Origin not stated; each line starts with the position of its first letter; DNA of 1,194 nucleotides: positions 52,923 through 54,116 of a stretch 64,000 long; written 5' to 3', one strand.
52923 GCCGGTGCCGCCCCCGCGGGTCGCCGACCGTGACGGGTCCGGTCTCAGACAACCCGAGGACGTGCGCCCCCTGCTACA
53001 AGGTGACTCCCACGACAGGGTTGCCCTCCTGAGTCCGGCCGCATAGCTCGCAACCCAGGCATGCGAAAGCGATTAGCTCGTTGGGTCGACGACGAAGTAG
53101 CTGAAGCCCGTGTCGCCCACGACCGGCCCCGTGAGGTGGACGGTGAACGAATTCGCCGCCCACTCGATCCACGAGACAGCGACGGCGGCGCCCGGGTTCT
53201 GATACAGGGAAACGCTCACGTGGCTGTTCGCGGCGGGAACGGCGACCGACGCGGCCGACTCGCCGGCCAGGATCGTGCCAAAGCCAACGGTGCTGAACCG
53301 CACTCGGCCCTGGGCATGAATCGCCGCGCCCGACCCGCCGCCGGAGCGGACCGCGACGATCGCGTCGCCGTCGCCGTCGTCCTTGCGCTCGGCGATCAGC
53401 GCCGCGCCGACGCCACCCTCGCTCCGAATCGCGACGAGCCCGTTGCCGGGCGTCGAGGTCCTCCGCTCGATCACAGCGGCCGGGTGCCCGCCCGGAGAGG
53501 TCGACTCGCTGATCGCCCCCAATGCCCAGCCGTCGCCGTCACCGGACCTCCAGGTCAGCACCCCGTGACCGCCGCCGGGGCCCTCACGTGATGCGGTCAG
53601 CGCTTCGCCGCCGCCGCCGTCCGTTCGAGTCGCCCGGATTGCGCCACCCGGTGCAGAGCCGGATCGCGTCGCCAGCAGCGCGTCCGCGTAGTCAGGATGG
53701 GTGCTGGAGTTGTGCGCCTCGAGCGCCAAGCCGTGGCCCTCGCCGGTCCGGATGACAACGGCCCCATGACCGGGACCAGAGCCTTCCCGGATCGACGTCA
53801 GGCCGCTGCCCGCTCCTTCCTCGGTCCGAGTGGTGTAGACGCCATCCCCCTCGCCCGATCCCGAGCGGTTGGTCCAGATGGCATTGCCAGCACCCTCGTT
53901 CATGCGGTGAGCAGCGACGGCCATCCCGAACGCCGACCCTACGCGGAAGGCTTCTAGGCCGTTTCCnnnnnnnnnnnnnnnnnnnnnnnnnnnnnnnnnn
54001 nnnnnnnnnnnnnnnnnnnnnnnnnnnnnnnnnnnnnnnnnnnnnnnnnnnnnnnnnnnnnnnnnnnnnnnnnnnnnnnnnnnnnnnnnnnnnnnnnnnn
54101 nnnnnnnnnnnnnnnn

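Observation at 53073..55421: Tat-signal protein built almost entirely from about 45 tandem 13-residue Gly/Arg/His repeats; I cannot place the repeat type in a known family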

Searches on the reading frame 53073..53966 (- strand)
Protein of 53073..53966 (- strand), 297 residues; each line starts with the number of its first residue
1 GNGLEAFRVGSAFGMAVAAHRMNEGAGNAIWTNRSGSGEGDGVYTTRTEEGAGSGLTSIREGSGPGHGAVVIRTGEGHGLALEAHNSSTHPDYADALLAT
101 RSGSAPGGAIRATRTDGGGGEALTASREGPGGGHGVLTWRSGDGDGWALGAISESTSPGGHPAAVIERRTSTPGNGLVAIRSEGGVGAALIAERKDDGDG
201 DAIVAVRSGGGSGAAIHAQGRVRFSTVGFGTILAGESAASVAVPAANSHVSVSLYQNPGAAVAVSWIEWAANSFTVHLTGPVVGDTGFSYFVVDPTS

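Call 66: predict_structure(alignment_id=A5)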
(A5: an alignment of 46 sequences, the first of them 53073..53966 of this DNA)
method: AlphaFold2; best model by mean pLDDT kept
length: 297 residues; sequences in the alignment: 46
mean_pLDDT: 74.8   pTM: 0.46
mean pLDDT of the five models: 74.8, 69.3, 67.1, 61.2, 57.3
residues with pLDDT >= 90: 58; 70-90: 146; 50-70: 62; < 50: 31
segments of 3 or more residues with pLDDT < 50: 1-5, 10-21, 162-164, 215-219, 221-223
pLDDT, mean of each block of 10 residues (from residue 1): 47 44 58 75 79 78 79 77 80 76 80 80 84 81 76 63 54 65 68 71 69 49 68 98 87 95 96 96 97 79
secondary structure, 60 per line:
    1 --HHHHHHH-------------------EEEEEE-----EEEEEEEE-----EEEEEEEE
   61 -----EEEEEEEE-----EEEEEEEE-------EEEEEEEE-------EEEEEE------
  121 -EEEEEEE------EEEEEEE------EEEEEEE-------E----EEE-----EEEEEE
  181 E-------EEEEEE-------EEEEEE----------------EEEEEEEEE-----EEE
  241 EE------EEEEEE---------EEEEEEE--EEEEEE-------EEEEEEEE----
elements in order: H3-9 E29-34 E40-47 E53-60 E66-73 E79-86 E94-101 E109-114 E122-128 E135-141 E148-154 E167-169 E175-181 E189-194 E202-207 E224-232 E238-242 E249-254 E264-270 E273-278 E286-293
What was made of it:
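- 53331..55169 (-): Array of 46 tandem units (31 of exactly 13 aa) with consensus G-[DNH]-[AG]-[VIL]-x-[AGTS]-x-R-x-G-x-G-x. It contains an internal duplication of about 270 aa. AF2 predicts one strand per unit (call 66).
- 53076..53330 (-): C-terminal domain of about 85 aa: a beta-sandwich of the phage tailspike/tail-fibre C-terminal type, remotely similar to PF24146 K1-lyase_C. AF2 pLDDT is above 95 (call 66).
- Closest known: Short-coil beta-solenoids and adhesin repeats. Different: The predicted 8-residue strands are too long for a 13-residue coil (call 66).
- The CTD scores above 95 (call 66). A strand of 8 plus a turn of 5 suits a prism face plus a corner (call 66). The monomer model already gives pLDDT 75-84 for the repeats (call 66). 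The protein ends in a beta-sandwich instead (call 66).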

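Call 69: fold_search(model_id=the predicted structure, library=pdb)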
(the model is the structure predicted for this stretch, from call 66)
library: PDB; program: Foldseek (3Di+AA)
matches with E <= 10: 273; with E <= 0.001: 0
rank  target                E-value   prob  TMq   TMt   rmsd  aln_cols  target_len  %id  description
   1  2vbm_A                2.8e-02  0.47  0.25  0.18  13.7       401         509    9  Tailspike protein of bacteriophage Sf6 complexed with tetrasaccharide (released 2008-04-22)
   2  9rkv_N                4.0e-02  0.13  0.16  0.11  23.0       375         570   10  Agrobacterium phage 7-7-1 tail fibers (released 2025-12-10)
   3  7xy1_A                4.5e-02  0.47  0.27  0.19  12.0       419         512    8  Cryo-EM structure of Klebsiella phage Kp9 type I tail fiber gp42 in vitro (released 2023-06-07)
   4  3dk5                  5.2e-02  0.14  0.15  0.12  12.0       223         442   15  Crystal Structure of Apo-GlmU from Mycobacterium tuberculosis (released 2009-05-19)
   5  9rkv_M                6.1e-02  0.16  0.17  0.11  20.7       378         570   12  Agrobacterium phage 7-7-1 tail fibers (released 2025-12-10)
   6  2vbe                  1.1e-01  0.30  0.26  0.18  13.0       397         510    9  Tailspike protein of bacteriophage Sf6 (released 2008-04-22)
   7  2vbk                  1.1e-01  0.28  0.25  0.18  13.8       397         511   10  NATIVE TAILSPIKE PROTEIN OF BACTERIOPHAGE SF6 (released 2008-04-01)
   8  4urr_A                1.3e-01  0.41  0.31  0.21  12.9       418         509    8  Tailspike protein of Sf6 bacteriophage bound to Shigella flexneri O- antigen octasaccharide fragment (released 2015-07-15)
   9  4mzu_C                1.5e-01  0.05  0.12  0.12  16.3       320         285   10  Crystal structure of FdtD, a bifunctional ketoisomerase/N-acetyltransferase from Shewanella denitrificans (released 2013-10-09)
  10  6e1r_A                1.6e-01  0.12  0.19  0.13  14.8       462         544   10  Crystal structure of the Acinetobacter phage vB_ApiP_P1 tailspike protein (released 2019-07-17)
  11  4urr_B                1.7e-01  0.33  0.30  0.21  12.8       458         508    9  Tailspike protein of Sf6 bacteriophage bound to Shigella flexneri O- antigen octasaccharide fragment (released 2015-07-15)
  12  4mzu_G                1.9e-01  0.04  0.11  0.11  17.2       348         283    7  Crystal structure of FdtD, a bifunctional ketoisomerase/N-acetyltransferase from Shewanella denitrificans (released 2013-10-09)
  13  2v0h                  2.6e-01  0.07  0.14  0.11  11.5       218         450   14  Characterization of Substrate Binding and Catalysis of the Potential Antibacterial Target N-acetylglucosamine-1-phosphat (released 2008-01-15)
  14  4y9v_A                3.2e-01  0.11  0.21  0.15  13.5       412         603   10  Gp54 tailspike of Acinetobacter baumannii bacteriophage AP22 in complex with A. baumannii capsular saccharide (released 2017-02-01)
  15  6e1r_B                3.2e-01  0.08  0.22  0.15  14.5       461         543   10  Crystal structure of the Acinetobacter phage vB_ApiP_P1 tailspike protein (released 2019-07-17)
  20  7w1c_D                4.0e-01  0.25  0.29  0.17  13.0       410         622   11  Crystal structure of Klebsiella pneumoniae K1 capsule-specific polysaccharide lyase in a P1 crystal form (released 2022-05-18)
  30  7w1c_E                5.7e-01  0.18  0.28  0.16  13.4       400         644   12  Crystal structure of Klebsiella pneumoniae K1 capsule-specific polysaccharide lyase in a P1 crystal form (released 2022-05-18)
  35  7w1c_C                7.4e-01  0.11  0.22  0.14  13.9       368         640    9  Crystal structure of Klebsiella pneumoniae K1 capsule-specific polysaccharide lyase in a P1 crystal form (released 2022-05-18)
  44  7w1c_A                9.6e-01  0.13  0.28  0.16  13.4       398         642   11  Crystal structure of Klebsiella pneumoniae K1 capsule-specific polysaccharide lyase in a P1 crystal form (released 2022-05-18)
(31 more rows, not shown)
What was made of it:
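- Closest known: Short-coil beta-solenoids and adhesin repeats. Same: Left-handed beta-helix enzymes appear among the weak Foldseek matches (call 69).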

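Call 72: fold_search(model_id=the predicted structure, library=viral)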
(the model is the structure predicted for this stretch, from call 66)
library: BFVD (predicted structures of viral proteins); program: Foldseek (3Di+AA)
matches with E <= 10: 859; with E <= 0.001: 5
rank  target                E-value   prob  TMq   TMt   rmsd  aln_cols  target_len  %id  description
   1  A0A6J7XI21            1.1e-04  0.99  0.25  0.15  12.8       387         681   15  K1 capsule-specific polysaccharide lyase C-terminal domain-containing protein [uncultured Caudovirales phage]
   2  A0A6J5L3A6            1.2e-04  1.00  0.19  0.15  16.6       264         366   13  Uncharacterized protein [uncultured Caudovirales phage]
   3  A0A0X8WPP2            2.2e-04  0.94  0.20  0.13  14.2       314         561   11  (no name in the UniProt tables at hand)
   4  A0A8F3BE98            5.6e-04  0.91  0.20  0.12  14.7       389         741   12  Pectate lyase superfamily protein domain-containing protein [Vibrio phage vB_VpP_BT-1011]
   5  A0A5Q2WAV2            9.9e-04  0.97  0.21  0.10  24.1       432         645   10  (no name in the UniProt tables at hand)
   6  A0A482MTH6            1.0e-03  0.97  0.26  0.12  12.9       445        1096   11  Pectate lyase superfamily protein [Escherichia phage vB_EcoP_WFI101126]
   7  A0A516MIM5            1.2e-03  0.96  0.27  0.16  14.1       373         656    9  (no name in the UniProt tables at hand)
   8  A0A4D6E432            1.7e-03  0.77  0.19  0.17  16.9       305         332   14  Minor tail protein [Gordonia phage GodonK]
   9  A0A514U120            1.7e-03  0.72  0.19  0.11  15.4       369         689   13  Minor tail protein [Gordonia phage Phendrix]
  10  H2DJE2                1.7e-03  0.23  0.11  0.14  15.2       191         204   10  ORF71 (Fragment) [Equid alphaherpesvirus 1]
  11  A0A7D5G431            2.0e-03  0.51  0.20  0.15  14.5       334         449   13  (no name in the UniProt tables at hand)
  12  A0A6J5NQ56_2          2.3e-03  0.21  0.14  0.05  32.4       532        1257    8  Collagen triple helix repeat [uncultured Caudovirales phage]
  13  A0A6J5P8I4            2.8e-03  1.00  0.24  0.28   2.2        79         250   24  Uncharacterized protein [uncultured Caudovirales phage]
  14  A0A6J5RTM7            5.8e-03  0.72  0.18  0.10  13.7       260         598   11  K1 capsule-specific polysaccharide lyase C-terminal domain-containing protein [uncultured Caudovirales phage]
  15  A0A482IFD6            7.5e-03  0.63  0.21  0.16  13.6       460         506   10  Pectate lyase superfamily protein [Escherichia phage Minorna]
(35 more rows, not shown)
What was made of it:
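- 53076..53330 (-): Foldseek against BFVD gives matches at rmsd about 2 A and probability 1.0 (call 72).
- On Bacterial tailspike-like secreted enzymes (WceF type): The CTD resembles that of tailspikes (call 72).
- The CTD and overall architecture resemble tailspikes and tail fibres (call 72).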
